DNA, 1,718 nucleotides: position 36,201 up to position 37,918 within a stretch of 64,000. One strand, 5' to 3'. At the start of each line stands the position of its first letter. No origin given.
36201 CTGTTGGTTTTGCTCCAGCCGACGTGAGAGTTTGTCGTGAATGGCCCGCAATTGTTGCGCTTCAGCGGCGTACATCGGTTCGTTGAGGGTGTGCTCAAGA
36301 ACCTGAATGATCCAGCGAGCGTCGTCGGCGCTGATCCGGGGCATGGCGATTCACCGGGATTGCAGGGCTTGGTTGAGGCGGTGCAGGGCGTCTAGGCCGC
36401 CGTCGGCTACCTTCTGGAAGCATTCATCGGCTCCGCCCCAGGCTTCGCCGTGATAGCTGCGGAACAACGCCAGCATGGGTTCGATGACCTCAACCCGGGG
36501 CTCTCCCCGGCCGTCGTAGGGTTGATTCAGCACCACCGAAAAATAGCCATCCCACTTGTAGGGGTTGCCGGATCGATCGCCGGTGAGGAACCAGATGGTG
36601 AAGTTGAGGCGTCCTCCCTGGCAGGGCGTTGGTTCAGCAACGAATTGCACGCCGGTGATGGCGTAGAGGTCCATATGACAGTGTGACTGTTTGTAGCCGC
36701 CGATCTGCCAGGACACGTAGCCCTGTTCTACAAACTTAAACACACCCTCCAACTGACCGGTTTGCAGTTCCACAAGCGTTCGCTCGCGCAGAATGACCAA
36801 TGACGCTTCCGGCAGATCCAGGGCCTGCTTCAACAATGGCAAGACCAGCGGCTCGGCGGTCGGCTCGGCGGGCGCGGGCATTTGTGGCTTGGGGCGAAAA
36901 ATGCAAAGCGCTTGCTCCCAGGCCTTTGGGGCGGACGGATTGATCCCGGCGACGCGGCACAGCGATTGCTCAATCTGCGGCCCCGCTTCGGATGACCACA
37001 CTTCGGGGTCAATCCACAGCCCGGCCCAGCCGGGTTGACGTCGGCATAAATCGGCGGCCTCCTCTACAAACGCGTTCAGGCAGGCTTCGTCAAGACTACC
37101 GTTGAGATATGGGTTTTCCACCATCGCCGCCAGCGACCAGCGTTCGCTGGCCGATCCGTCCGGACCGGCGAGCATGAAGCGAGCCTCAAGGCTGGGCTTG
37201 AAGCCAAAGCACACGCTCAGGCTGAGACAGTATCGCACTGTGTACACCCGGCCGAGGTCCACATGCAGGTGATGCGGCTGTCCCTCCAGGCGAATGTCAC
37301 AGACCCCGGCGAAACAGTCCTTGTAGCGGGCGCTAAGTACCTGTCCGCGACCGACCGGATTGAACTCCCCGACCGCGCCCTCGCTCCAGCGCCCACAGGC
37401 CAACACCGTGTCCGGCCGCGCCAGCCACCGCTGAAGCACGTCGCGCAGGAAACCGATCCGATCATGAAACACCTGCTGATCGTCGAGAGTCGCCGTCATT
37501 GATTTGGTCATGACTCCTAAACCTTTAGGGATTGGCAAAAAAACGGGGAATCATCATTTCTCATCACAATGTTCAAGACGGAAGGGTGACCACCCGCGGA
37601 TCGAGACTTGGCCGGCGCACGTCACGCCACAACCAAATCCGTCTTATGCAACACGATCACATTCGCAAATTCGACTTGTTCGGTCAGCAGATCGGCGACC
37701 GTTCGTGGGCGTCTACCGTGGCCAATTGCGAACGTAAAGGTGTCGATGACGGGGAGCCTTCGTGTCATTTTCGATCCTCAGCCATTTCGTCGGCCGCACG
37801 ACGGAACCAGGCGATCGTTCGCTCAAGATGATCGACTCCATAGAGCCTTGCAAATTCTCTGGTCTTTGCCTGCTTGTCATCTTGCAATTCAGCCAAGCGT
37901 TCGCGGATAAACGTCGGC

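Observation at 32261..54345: A 35-36 nt direct repeat of the tRNA-Ser 3' end brackets a ~22 kb one-stranded island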

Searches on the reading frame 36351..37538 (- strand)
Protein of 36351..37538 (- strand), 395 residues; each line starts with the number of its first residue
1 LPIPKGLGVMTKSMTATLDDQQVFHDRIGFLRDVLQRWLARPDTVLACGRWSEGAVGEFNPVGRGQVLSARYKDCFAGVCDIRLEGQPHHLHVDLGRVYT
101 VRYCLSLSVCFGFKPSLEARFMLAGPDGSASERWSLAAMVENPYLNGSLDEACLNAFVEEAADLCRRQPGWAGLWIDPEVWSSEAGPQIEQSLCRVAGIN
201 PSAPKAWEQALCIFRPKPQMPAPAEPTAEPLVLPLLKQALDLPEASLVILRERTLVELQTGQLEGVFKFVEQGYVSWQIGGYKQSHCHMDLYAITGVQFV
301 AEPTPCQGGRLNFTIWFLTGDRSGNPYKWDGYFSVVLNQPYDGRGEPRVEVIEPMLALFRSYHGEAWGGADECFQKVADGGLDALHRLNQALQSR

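Call 8: search_protein_families(library=pfam, proteins=[window:36351-37538:-], max_evalue=0.01)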
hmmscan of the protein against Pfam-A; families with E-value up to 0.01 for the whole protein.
window:36351-37538:- (395 aa): 0 families

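Call 23: search_protein_families(library=ncbifam, proteins=[window:36351-37511:-], max_evalue=0.01)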
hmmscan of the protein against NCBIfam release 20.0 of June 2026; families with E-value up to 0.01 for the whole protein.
window:36351-37511:- (386 aa): 0 families

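Call 28: find_homologous_proteins(query=window:36351-37511:-, max_evalue=0.001)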
Query window:36351-37511:- (386 aa): 160 proteins with E <= 0.001 among 4676 candidates; the best 120 are listed.
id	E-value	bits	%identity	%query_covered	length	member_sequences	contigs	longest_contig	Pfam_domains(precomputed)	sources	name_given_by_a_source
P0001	3.0e-270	914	100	100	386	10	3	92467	-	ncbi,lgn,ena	-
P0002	2.8e-235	799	88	99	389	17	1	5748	-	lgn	-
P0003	2.6e-234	795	87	100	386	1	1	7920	-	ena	-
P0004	1.5e-212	724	80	99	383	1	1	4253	-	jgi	-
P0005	2.4e-203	693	76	100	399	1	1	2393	-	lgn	-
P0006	2.5e-177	608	67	98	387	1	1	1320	-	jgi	-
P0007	1.3e-109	385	50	90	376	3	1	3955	-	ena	-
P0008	1.7e-108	381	51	92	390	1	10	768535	-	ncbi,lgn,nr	ncbi:TPA: hypothetical protein OM995_001203 [Pseudomonas aeruginosa]|nr:hypothetical protein [Pseudo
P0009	1.8e-108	381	49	96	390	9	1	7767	-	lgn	-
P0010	1.3e-107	378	47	98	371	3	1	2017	-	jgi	jgi:hypothetical protein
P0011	3.1e-107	377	46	95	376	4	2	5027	-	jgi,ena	jgi:hypothetical protein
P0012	6.6e-107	376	49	94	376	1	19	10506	-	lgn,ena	-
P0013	1.5e-106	375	48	95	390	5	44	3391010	-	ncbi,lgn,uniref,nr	ncbi:hypothetical protein [Burkholderia pseudomallei]|uniref:hypothetical protein n=1 Tax=Burkholder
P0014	3.7e-106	373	49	92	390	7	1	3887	-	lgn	-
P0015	1.9e-105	371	48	94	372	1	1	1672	-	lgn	-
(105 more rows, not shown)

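Call 79: predict_structure(alignment_id=A3)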
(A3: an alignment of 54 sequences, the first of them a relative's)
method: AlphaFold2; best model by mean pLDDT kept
length: 386 residues; sequences in the alignment: 54
mean_pLDDT: 85.9   pTM: 0.60
mean pLDDT of the five models: 85.9, 85.5, 85.5, 84.7, 83.7
residues with pLDDT >= 90: 207; 70-90: 135; 50-70: 29; < 50: 15
segments of 3 or more residues with pLDDT < 50: 1-5, 208-216
pLDDT, mean of each block of 10 residues (from residue 1): 53 84 95 89 64 86 68 83 86 91 91 76 84 94 97 92 89 94 95 91 66 48 94 96 82 90 74 80 89 92 96 78 93 96 98 92 98 97 92
secondary structure, 60 per line:
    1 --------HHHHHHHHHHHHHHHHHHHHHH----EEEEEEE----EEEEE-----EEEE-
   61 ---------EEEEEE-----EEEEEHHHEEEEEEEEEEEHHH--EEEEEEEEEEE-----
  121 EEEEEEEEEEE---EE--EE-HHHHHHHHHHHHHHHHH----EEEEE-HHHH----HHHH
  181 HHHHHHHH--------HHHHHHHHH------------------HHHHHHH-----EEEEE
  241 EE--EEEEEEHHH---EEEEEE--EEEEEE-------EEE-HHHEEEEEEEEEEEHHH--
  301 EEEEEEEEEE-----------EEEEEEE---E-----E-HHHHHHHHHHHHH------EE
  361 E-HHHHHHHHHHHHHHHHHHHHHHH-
elements in order: H9-30 E35-41 E46-50 E56-59 E70-75 E81-85 E89-99 E105-115 E121-131 H142-158 E163-167 H169-172 H177-188 H197-205 H224-230 E236-242 E245-250 E257-262 E265-270 E278-280 E285-295 E301-310 E322-328 H340-352 E359-361 H363-385

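Call 82: fold_search(model_id=the predicted structure, library=pdb)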
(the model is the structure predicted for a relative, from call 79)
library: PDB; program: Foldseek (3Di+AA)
matches with E <= 10: 487; with E <= 0.001: 8
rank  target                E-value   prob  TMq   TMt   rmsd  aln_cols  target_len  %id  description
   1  3na2_D                4.6e-05  1.00  0.26  0.64   4.4       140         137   15  Crystal Structure of Protein of Unknown Function from Mine Drainage Metagenome Leptospirillum rubarum (released 2010-07-28)
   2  3fm2_B                4.9e-05  1.00  0.27  0.72   3.1       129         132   19  CRYSTAL STRUCTURE OF A PUTATIVE HEME-BINDING PROTEIN (AVA_4353) FROM ANABAENA VARIABILIS ATCC 29413 AT 1.80 A RESOLUTI (released 2009-01-13)
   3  3na2_A                7.3e-05  1.00  0.27  0.70   3.9       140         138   14  Crystal Structure of Protein of Unknown Function from Mine Drainage Metagenome Leptospirillum rubarum (released 2010-07-28)
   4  3na2_B                8.7e-05  1.00  0.26  0.68   4.1       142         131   14  Crystal Structure of Protein of Unknown Function from Mine Drainage Metagenome Leptospirillum rubarum (released 2010-07-28)
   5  3na2_C                9.7e-05  1.00  0.28  0.74   3.6       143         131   14  Crystal Structure of Protein of Unknown Function from Mine Drainage Metagenome Leptospirillum rubarum (released 2010-07-28)
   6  3fm2_A                1.2e-04  1.00  0.27  0.72   3.0       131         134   18  CRYSTAL STRUCTURE OF A PUTATIVE HEME-BINDING PROTEIN (AVA_4353) FROM ANABAENA VARIABILIS ATCC 29413 AT 1.80 A RESOLUTI (released 2009-01-13)
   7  4kho_A                6.1e-04  0.80  0.18  0.23  14.7       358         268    9  Structure of the FACT complex Subunit Spt16M (released 2013-05-29)
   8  7xti_j                9.7e-04  0.51  0.17  0.15  18.7       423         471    7  RNA polymerase II elongation complex transcribing a nucleosome (EC58hex) (released 2022-10-12)
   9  4z2m_B                1.0e-03  0.66  0.18  0.23  16.3       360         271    9  Crystal structure of human SPT16 Mid-AID/H3-H4 tetramer FACT Histone complex (released 2016-03-09)
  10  9s3g_j                1.0e-03  0.66  0.18  0.15  15.3       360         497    9  State 1 MAP3 RNA Pol II activated elongation complex with SETD2 and upstream hexasome (released 2025-11-12)
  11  9wmw_j                1.0e-03  0.51  0.17  0.15  18.6       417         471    7  Co-transcriptional histone H3K36 methylation complex containing RNA polymerase II elongation complex, Set2, and the up (released 2025-12-24)
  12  7xtd_j                1.4e-03  0.54  0.18  0.15  16.1       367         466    8  RNA polymerase II elongation complex transcribing a nucleosome (EC58oct) (released 2022-09-07)
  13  5umu_B                1.8e-03  0.69  0.19  0.25  15.7       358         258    8  Crystal structure of the middle double PH domain of human FACT complex subunit SPT16 (released 2018-01-31)
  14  8yjm_A                1.8e-03  0.60  0.19  0.22  16.8       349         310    8  Structure of human SPT16 MD-CTD and MCM2 HBD chaperoning a histone H3-H4 tetramer and a single chain H2B-H2A chimera (released 2024-03-20)
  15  4ioy                  2.0e-03  0.51  0.17  0.23  15.8       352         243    7  Structure of the Spt16 Middle Domain Reveals Functional Features of the Histone Chaperone FACT (released 2013-02-20)
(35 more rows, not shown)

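Call 84: list_cluster_members(proteins=[P0001, P0122, P0130])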
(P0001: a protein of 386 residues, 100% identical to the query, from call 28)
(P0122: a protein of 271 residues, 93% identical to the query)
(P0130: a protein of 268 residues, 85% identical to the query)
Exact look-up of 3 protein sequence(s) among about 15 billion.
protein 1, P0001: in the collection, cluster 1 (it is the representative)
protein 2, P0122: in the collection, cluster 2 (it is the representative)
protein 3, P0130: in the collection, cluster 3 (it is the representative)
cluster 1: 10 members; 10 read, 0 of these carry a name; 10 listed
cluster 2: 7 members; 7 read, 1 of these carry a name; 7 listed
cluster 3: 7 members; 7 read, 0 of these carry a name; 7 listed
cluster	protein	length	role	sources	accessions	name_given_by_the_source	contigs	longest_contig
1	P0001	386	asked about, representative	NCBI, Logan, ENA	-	-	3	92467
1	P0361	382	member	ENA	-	-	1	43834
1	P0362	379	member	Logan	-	-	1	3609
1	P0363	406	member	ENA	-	-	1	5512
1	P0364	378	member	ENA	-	-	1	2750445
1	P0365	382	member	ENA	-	-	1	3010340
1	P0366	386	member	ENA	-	-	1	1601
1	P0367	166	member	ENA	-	-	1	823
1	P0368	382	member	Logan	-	-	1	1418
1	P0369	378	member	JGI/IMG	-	-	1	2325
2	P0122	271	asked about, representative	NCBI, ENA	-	-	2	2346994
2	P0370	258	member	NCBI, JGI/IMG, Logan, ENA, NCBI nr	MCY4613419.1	MAG: hypothetical protein OXB94_07355 [Nitrospira sp.] | hypothetical protein [Nitrospira sp.]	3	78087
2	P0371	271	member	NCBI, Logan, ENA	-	-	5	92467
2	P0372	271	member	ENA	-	-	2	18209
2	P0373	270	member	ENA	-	-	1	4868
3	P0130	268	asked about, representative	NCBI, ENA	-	-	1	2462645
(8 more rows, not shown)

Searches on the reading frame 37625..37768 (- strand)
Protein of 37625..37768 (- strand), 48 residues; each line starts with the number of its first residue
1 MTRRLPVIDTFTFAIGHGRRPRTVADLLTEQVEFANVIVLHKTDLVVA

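Call 26: search_protein_families(library=pfam, proteins=[window:37625-37768:-], max_evalue=0.1)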
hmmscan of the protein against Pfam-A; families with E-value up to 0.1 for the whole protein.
seq(48 aa): 1 family
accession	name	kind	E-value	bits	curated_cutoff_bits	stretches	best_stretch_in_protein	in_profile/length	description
PF02492.25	cobW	-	0.0029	17.7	20.7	1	7-46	121-156/180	CobW/HypB/UreG, nucleotide-binding domain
